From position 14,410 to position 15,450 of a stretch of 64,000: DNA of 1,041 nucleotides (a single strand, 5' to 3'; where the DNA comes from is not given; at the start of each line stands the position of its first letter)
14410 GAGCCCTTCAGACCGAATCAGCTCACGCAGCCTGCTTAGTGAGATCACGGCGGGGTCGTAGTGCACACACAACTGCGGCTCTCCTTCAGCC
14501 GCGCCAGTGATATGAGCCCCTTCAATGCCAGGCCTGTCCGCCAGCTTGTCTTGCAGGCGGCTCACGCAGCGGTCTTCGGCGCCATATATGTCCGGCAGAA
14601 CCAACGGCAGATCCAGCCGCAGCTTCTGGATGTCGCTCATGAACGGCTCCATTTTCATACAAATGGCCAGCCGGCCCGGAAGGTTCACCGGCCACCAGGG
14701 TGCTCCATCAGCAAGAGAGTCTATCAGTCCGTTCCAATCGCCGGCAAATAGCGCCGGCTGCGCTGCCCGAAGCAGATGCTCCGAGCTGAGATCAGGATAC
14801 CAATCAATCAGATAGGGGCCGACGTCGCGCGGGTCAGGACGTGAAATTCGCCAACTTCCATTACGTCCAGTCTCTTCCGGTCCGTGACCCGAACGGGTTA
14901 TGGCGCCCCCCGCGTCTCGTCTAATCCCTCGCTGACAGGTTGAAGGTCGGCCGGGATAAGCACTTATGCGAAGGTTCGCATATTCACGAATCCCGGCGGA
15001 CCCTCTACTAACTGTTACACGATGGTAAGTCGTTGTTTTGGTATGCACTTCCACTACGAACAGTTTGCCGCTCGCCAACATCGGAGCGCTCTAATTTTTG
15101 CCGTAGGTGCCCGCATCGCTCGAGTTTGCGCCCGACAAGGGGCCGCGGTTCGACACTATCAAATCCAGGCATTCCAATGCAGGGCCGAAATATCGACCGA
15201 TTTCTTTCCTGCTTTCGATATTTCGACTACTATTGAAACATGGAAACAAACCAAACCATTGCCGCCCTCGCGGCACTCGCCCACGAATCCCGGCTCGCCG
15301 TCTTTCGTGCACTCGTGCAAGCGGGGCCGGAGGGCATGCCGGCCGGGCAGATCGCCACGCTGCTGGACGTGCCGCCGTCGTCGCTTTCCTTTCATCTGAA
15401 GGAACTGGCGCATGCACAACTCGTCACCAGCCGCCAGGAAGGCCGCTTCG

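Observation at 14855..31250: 87-bp near-perfect direct repeats bracket the 16.3-kb ars + cop block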

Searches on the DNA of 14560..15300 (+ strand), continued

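Call 21: get_annotated_region(hit=H74, flank=5000)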
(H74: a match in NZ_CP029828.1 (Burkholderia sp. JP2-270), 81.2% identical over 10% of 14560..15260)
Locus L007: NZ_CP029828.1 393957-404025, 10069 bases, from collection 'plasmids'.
description: Burkholderia sp. JP2-270 plasmid p2, complete sequence
organism: Burkholderia sp. JP2-270 (NCBI taxid 2217913)
taxonomy: Bacteria; Pseudomonadota; Betaproteobacteria; Burkholderiales; Burkholderiaceae; Burkholderia; Burkholderia sp. JP2-270
host: -; source: sigle cell,rice rhizosphere; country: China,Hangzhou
typing (MOB-suite, as given by PLSDB): mobilizable; replicon rep_cluster_1398; relaxase MOBP
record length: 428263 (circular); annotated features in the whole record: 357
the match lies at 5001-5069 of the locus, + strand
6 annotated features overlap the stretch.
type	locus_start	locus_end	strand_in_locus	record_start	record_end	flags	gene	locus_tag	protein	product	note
CDS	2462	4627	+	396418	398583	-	-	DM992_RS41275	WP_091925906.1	glycoside hydrolase family 70 protein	GO:0009250 - glucan biosynthetic process [Evidence IEA]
CDS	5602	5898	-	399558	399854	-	-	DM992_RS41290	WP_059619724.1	DUF4148 domain-containing protein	-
CDS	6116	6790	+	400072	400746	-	-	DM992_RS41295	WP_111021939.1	response regulator transcription factor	GO:0000160 - phosphorelay signal transduction system [Evidence IEA]; GO:0006355 - regulation of DNA-templated ...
CDS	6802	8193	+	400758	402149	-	-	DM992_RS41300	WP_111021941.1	HAMP domain-containing sensor histidine kinase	GO:0007165 - signal transduction [Evidence IEA]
CDS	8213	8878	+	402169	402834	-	-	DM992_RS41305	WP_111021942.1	winged helix-turn-helix domain-containing protein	GO:0000160 - phosphorelay signal transduction system [Evidence IEA]; GO:0006355 - regulation of DNA-templated ...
CDS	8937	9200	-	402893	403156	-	-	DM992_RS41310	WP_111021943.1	DUF4148 domain-containing protein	-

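Call 23: search_rna_families(source=window, start=14600, end=15300, threshold=evalue, max_evalue=1)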
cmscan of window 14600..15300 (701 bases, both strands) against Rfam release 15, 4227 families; matches with E-value up to 1: 1.
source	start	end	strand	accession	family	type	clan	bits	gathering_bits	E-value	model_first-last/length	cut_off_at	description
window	15212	15239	+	RF01332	CRISPR-DR19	Gene; CRISPR;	-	20.9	40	0.56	1-37/37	no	CRISPR RNA direct repeat element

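Call 36: search_dna_similar(query=window:14938-15010:+, collection=plasmids, mode=distant, max_rows=60, max_evalue=0.01)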
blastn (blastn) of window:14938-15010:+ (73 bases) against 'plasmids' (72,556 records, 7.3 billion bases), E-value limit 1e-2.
Records with a match: 13; places in all: 18; records where one place covers at least 80% of the query: 12.
Best place of each record, by identity: >=99% 6; 80-90% 4; 60-80% 3.
By first word of the organism name: Burkholderia 8; Cupriavidus 2; Paraburkholderia 2; Ralstonia 1.
By predicted mobility (MOB-suite, as given by PLSDB): mobilizable 6; non-mobilizable 4; conjugative 3.
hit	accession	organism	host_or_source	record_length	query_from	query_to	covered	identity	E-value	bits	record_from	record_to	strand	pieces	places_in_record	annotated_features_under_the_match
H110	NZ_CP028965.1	Burkholderia sp. IDO3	pure strain,reactor sludge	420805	1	73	100%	100.0%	3e-29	132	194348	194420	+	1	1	none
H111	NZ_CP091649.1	Burkholderia aenigmatica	-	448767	1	73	100%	100.0%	3e-29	132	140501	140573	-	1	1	none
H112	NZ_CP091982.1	Burkholderia vietnamiensis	Homo sapiens,clinical isolate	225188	1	73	100%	100.0%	3e-29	132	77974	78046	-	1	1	none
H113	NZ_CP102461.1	Burkholderia multivorans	Homo sapiens,pure culture,CF throat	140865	1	73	100%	100.0%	3e-29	132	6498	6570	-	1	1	none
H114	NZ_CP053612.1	Burkholderia sp. MBR-1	-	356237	1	73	100%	100.0%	3e-29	132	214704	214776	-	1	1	none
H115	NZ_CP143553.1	Burkholderia multivorans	Homo sapiens,bronchoalveolar lavage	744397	1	73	100%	100.0%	3e-29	132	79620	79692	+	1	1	none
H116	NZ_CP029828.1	Burkholderia sp. JP2-270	sigle cell,rice rhizosphere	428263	1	69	95%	81.2%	4e-9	67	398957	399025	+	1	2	none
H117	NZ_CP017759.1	Cupriavidus necator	whole organism,soil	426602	3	70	93%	79.4%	2e-7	61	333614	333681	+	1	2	none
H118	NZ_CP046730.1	Ralstonia syzygii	tobacco,cell culture,leaf veins ...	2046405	4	68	89%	83.1%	1e-9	69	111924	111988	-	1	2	none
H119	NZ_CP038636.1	Cupriavidus oxalaticus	whole organism,sewage sludge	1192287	3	72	96%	75.7%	3e-4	51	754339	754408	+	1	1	none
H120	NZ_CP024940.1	Paraburkholderia hospita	soil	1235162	4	70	92%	77.6%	2e-5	55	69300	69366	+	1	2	record has no annotation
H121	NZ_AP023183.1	Paraburkholderia sp. PGU19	Physopelta gutta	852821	4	68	89%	80.0%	5e-7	60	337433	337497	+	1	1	none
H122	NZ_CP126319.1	Burkholderia anthina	Sorghum bicolor,Sandy loam,rhizosphere ...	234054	5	52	66%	81.3%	3e-3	47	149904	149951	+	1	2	none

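Call 59: get_annotated_region(hit=H118, flank=4000)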
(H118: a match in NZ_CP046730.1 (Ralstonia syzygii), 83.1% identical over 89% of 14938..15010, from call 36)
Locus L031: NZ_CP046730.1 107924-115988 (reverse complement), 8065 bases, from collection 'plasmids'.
description: Ralstonia syzygii strain LLRS-1 plasmid pLLRS-1, complete sequence
organism: Ralstonia syzygii (NCBI taxid 28097)
taxonomy: Bacteria; Pseudomonadota; Betaproteobacteria; Burkholderiales; Burkholderiaceae; Ralstonia; Ralstonia syzygii
host: -; source: tobacco,cell culture,leaf veins (vascular strands); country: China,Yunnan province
typing (MOB-suite, as given by PLSDB): mobilizable; relaxase MOBP
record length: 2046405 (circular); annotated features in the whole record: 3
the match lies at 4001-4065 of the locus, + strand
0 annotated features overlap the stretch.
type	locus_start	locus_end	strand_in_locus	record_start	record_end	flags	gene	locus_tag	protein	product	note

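Call 60: get_annotated_region(hit=H122, flank=4000)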
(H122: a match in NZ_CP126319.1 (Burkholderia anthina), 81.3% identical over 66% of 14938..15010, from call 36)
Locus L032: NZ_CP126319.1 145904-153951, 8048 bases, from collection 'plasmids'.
description: Burkholderia anthina strain SO82 plasmid unnamed, complete sequence
organism: Burkholderia anthina (NCBI taxid 179879)
taxonomy: Bacteria; Pseudomonadota; Betaproteobacteria; Burkholderiales; Burkholderiaceae; Burkholderia; Burkholderia anthina
host: -; source: Sorghum bicolor,Sandy loam,rhizosphere and root exudates; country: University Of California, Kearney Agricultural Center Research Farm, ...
typing (MOB-suite, as given by PLSDB): conjugative; relaxase MOBH; mating-pair formation MPF_T
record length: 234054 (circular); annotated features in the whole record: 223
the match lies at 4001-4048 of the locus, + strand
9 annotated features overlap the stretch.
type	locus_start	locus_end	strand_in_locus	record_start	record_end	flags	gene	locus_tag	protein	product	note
CDS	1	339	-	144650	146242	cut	-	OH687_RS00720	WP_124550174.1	FAD-dependent oxidoreductase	-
CDS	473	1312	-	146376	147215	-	-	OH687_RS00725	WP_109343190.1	alpha/beta hydrolase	-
CDS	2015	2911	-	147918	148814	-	-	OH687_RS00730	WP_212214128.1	alpha/beta hydrolase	-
CDS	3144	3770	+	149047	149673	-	-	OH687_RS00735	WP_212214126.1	TetR/AcrR family transcriptional regulator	GO:0006355 - regulation of DNA-templated transcription [Evidence IEA]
CDS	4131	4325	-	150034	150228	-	-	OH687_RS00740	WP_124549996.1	hypothetical protein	-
CDS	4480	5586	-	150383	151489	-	-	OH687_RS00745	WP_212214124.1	alpha-hydroxy-acid oxidizing protein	-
CDS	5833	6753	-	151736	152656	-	-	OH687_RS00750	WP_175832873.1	LysR family transcriptional regulator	GO:0006355 - regulation of DNA-templated transcription [Evidence IEA]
CDS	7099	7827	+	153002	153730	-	-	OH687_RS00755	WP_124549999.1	IS6 family transposase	-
CDS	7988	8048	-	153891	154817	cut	-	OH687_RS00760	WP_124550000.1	LysR family transcriptional regulator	-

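Call 61: get_annotated_region(hit=H119, flank=4000)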
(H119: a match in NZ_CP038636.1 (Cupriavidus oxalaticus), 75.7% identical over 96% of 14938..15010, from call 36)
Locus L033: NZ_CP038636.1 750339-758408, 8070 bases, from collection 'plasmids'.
description: Cupriavidus oxalaticus strain X32 plasmid unnamed1, complete sequence
organism: Cupriavidus oxalaticus (NCBI taxid 96344)
taxonomy: Bacteria; Pseudomonadota; Betaproteobacteria; Burkholderiales; Burkholderiaceae; Cupriavidus; Cupriavidus oxalaticus
host: -; source: whole organism,sewage sludge; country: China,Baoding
typing (MOB-suite, as given by PLSDB): mobilizable; relaxase MOBP,MOBP
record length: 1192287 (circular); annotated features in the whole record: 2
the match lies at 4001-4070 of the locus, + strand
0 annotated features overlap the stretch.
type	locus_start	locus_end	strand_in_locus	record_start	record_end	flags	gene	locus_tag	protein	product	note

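Call 74: search_dna_similar(query=L001:7900-9300:+, collection=plasmids, mode=near, max_rows=25)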
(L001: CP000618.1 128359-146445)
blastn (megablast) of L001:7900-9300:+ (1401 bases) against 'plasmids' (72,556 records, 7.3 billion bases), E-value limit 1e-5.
Records with a match: 22; places in all: 29; records where one place covers at least 80% of the query: 5.
Best place of each record, by identity: >=99% 5; 80-90% 13; 60-80% 4.
By first word of the organism name: Burkholderia 18; Paraburkholderia 4.
By predicted mobility (MOB-suite, as given by PLSDB): non-mobilizable 11; conjugative 8; mobilizable 3.
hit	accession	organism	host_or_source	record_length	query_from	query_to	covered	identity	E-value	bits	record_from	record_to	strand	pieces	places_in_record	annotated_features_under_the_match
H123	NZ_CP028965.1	Burkholderia sp. IDO3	pure strain,reactor sludge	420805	1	1401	100%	100.0%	0e+0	2588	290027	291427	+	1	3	hypothetical protein | tnpC: Tn3 family transposase post-transcriptional regulator TnpC | TolC family protein | Tn3 family transposase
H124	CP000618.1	Burkholderia vietnamiensis G4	-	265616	1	1401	100%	100.0%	0e+0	2588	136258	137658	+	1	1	conserved hypothetical protein | TnpC | outer membrane efflux protein | transposase Tn3 family protein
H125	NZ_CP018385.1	Burkholderia pseudomallei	Homo sapiens,clinical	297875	1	1401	100%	100.0%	0e+0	2588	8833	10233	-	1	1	hypothetical protein | tnpC: Tn3 family transposase post-transcriptional regulator TnpC | TolC family protein | Tn3 family transposase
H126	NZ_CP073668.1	Burkholderia contaminans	Homo sapiens,blood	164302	1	1401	100%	100.0%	0e+0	2588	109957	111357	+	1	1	hypothetical protein | tnpC: Tn3 family transposase post-transcriptional regulator TnpC | TolC family protein | Tn3 family transposase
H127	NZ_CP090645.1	Burkholderia contaminans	sheep,milk,milk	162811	1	1401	100%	100.0%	0e+0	2588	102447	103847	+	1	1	hypothetical protein | tnpC: Tn3 family transposase post-transcriptional regulator TnpC | Tn3 family transposase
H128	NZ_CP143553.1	Burkholderia multivorans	Homo sapiens,bronchoalveolar lavage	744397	800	1401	43%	89.0%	0e+0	745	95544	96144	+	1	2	hypothetical protein | TolC family protein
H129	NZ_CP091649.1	Burkholderia aenigmatica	-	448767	803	1401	43%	89.1%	0e+0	745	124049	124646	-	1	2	hypothetical protein | TolC family protein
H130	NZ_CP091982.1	Burkholderia vietnamiensis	Homo sapiens,clinical isolate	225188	803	1401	43%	89.1%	0e+0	745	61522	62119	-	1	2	hypothetical protein | TolC family protein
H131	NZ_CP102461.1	Burkholderia multivorans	Homo sapiens,pure culture,CF throat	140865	803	1401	43%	89.1%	0e+0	745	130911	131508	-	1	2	hypothetical protein | TolC family protein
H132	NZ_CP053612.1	Burkholderia sp. MBR-1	-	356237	803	1401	43%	89.1%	0e+0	745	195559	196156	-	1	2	hypothetical protein | TolC family protein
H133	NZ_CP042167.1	Burkholderia contaminans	soil,soil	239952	803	1401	43%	82.6%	6e-146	525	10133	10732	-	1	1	hypothetical protein | TolC family protein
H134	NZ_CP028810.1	Burkholderia contaminans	genomic DNA,the respiratory tract of a ...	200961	803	1401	43%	82.6%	6e-146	525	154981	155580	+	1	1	hypothetical protein | TolC family protein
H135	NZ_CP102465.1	Burkholderia contaminans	Homo sapiens,pure culture,sputum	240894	803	1401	43%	82.6%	6e-146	525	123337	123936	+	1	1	hypothetical protein | TolC family protein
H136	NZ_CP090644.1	Burkholderia contaminans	sheep,milk,milk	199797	803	1401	43%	82.6%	6e-146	525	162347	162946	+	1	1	hypothetical protein | TolC family protein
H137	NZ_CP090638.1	Burkholderia contaminans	pharmaceutical solution,pharmaceutical ...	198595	803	1401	43%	82.6%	6e-146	525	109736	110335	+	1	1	hypothetical protein | TolC family protein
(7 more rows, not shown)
